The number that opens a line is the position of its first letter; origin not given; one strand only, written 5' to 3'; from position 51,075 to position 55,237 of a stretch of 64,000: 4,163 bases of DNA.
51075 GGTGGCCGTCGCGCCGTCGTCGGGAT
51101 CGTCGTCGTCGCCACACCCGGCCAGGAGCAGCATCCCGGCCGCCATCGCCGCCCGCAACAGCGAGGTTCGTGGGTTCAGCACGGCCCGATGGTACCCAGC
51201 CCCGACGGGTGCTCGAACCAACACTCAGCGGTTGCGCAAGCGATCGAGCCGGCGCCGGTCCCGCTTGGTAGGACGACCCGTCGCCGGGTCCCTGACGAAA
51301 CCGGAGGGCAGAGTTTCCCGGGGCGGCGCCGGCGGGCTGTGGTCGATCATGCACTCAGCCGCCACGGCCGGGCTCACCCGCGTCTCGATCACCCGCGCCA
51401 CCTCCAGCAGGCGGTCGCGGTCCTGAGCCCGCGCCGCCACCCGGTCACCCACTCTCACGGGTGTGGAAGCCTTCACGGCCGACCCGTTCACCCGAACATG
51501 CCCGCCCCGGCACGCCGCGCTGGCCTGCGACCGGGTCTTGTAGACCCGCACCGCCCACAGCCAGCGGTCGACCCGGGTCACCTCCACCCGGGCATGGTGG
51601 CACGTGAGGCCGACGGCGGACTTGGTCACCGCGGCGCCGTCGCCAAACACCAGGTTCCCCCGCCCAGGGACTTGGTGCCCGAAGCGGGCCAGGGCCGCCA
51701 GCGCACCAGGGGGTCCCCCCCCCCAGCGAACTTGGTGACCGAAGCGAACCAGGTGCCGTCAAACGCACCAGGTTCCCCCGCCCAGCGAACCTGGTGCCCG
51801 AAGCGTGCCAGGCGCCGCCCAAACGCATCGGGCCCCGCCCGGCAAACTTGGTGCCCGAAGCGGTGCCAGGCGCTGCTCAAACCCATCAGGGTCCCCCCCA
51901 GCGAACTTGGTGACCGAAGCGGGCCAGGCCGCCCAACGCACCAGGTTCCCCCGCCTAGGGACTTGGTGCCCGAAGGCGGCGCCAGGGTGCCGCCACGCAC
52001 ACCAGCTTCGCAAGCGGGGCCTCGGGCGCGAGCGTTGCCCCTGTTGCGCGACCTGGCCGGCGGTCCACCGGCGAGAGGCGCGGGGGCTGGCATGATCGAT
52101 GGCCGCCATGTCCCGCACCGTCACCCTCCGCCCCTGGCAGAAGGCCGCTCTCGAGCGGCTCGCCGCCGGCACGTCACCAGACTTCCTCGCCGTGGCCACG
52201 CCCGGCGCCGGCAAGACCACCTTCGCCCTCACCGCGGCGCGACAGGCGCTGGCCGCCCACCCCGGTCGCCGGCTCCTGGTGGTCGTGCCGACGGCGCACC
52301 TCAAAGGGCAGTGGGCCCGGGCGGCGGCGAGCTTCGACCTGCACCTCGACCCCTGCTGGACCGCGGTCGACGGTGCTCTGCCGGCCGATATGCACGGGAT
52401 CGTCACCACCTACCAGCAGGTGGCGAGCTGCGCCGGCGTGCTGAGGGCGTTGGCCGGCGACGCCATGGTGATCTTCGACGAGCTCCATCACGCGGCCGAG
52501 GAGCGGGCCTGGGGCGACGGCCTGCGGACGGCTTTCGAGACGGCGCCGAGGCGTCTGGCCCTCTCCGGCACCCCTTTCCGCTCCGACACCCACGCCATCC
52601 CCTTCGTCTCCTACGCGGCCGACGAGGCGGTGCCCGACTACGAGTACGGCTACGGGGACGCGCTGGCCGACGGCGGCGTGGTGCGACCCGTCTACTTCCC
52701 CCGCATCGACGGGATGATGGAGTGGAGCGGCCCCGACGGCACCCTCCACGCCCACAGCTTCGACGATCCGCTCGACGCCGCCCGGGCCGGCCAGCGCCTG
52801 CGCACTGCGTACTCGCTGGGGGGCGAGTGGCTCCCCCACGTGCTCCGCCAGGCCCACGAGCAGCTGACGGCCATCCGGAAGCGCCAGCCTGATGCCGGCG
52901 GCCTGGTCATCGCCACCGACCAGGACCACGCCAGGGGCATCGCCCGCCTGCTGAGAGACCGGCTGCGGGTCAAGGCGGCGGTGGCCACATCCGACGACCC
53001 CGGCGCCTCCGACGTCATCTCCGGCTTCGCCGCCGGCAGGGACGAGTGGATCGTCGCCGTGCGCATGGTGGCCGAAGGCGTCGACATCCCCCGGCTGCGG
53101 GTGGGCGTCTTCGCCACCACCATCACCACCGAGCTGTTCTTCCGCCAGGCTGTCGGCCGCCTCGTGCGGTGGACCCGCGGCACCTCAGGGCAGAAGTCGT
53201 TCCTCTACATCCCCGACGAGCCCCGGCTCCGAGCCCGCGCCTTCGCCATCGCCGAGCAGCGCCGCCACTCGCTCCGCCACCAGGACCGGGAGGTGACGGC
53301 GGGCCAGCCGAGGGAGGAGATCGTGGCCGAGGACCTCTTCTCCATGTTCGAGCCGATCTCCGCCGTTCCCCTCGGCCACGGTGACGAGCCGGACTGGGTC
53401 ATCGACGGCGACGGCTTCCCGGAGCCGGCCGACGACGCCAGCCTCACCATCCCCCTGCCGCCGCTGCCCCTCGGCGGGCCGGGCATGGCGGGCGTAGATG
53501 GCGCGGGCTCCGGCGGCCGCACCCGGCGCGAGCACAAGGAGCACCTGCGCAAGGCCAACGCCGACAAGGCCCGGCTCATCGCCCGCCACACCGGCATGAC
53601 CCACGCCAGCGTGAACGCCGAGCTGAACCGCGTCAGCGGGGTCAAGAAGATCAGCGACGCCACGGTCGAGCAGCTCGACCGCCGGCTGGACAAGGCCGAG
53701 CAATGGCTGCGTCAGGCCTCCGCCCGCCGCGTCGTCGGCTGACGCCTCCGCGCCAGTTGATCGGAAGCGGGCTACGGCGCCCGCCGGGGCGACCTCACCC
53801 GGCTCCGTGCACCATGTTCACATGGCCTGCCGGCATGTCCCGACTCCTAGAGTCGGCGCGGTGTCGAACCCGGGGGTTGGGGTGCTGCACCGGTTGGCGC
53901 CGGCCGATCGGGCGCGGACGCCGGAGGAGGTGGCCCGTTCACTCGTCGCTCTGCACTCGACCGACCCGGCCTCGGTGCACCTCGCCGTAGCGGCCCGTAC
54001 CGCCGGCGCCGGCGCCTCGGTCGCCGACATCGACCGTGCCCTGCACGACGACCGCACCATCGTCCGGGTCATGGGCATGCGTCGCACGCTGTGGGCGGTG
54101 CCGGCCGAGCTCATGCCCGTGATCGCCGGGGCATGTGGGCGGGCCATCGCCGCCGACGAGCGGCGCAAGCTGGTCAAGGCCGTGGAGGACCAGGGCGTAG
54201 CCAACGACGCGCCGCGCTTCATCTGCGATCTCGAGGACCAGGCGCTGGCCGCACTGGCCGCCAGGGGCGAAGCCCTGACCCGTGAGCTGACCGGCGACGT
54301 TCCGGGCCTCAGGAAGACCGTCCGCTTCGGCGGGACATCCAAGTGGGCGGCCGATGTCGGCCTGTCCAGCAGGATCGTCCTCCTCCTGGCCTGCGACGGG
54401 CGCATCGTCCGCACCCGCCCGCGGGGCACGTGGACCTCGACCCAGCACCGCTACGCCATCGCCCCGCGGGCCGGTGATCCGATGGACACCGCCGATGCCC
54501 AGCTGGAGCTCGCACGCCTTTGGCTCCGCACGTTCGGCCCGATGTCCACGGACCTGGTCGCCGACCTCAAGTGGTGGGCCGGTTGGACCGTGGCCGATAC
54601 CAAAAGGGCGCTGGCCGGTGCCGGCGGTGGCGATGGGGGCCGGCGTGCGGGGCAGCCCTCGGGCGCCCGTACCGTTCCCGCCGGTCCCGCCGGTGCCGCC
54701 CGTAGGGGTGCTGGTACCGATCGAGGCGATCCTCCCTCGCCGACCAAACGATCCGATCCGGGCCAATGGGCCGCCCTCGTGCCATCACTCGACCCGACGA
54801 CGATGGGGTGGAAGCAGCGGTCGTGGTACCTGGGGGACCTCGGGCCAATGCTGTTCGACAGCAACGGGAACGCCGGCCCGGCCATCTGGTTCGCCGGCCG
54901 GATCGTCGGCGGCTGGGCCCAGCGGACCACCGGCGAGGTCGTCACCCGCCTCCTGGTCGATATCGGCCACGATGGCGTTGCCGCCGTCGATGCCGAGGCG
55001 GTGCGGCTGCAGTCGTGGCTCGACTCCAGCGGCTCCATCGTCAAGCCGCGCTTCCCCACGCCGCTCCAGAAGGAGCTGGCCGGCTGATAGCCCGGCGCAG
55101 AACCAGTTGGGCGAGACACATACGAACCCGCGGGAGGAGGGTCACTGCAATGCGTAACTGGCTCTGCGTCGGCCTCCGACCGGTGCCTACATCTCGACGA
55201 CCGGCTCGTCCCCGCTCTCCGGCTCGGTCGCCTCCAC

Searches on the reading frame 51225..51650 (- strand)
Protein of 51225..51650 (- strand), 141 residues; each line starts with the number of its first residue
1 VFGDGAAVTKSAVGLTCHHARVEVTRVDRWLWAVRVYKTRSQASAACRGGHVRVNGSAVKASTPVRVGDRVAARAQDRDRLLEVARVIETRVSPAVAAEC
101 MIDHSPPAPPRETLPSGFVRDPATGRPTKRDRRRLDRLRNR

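Call 85: search_protein_families(library=pfam, proteins=[window:51225-51650:-], max_evalue=0.001)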
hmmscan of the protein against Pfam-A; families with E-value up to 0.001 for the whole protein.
window:51225-51650:- (141 aa): 1 family
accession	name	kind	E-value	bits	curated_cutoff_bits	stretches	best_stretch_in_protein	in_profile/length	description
PF01479.30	S4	-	7.2e-13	48.5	22.8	1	26-71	2-48/48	S4 domain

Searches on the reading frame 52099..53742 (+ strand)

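Call 85: search_protein_families(library=pfam, proteins=[window:52099-53742:+], max_evalue=0.001)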
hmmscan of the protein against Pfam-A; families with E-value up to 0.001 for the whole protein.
window:52099-53742:+ (547 aa): 5 families
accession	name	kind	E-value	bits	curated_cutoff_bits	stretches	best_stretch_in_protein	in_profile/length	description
PF04851.21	ResIII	-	1.2e-14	55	22.5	1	8-161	2-164/164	Type III restriction enzyme, res subunit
PF00270.35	DEAD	-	2.5e-10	40.8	26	1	12-160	2-161/167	DEAD/DEAH box helicase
PF13604.12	AAA_30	-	7.2e-05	23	27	1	10-71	2-61/191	AAA domain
PF00271.37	Helicase_C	-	0.00025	21.7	23.5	1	269-358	19-109/110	Helicase conserved C-terminal domain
PF18766.7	SWI2_SNF2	-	0.00033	20.8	26.7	1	34-203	26-194/221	SWI2/SNF2 ATPase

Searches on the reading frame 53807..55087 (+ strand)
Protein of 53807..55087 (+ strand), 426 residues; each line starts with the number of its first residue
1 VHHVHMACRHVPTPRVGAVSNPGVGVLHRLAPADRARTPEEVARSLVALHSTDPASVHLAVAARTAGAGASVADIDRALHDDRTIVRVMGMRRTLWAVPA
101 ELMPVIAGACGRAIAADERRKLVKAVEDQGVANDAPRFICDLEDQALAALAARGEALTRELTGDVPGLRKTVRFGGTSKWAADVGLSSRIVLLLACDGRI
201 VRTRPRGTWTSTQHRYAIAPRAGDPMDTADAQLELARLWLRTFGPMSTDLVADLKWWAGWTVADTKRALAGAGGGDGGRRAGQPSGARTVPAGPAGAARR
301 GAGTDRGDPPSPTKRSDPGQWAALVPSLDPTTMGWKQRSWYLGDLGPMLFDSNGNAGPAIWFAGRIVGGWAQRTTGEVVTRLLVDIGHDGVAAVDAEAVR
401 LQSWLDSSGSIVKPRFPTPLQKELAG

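Call 85: search_protein_families(library=pfam, proteins=[window:53807-55087:+], max_evalue=0.001)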
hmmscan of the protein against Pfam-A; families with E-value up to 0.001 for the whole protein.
window:53807-55087:+ (426 aa): 1 family
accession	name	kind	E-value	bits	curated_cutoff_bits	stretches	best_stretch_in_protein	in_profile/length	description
PF06224.18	AlkZ-like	-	5.6e-45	154.9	25.9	1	44-404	2-329/329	DNA glycosylase AlkZ-like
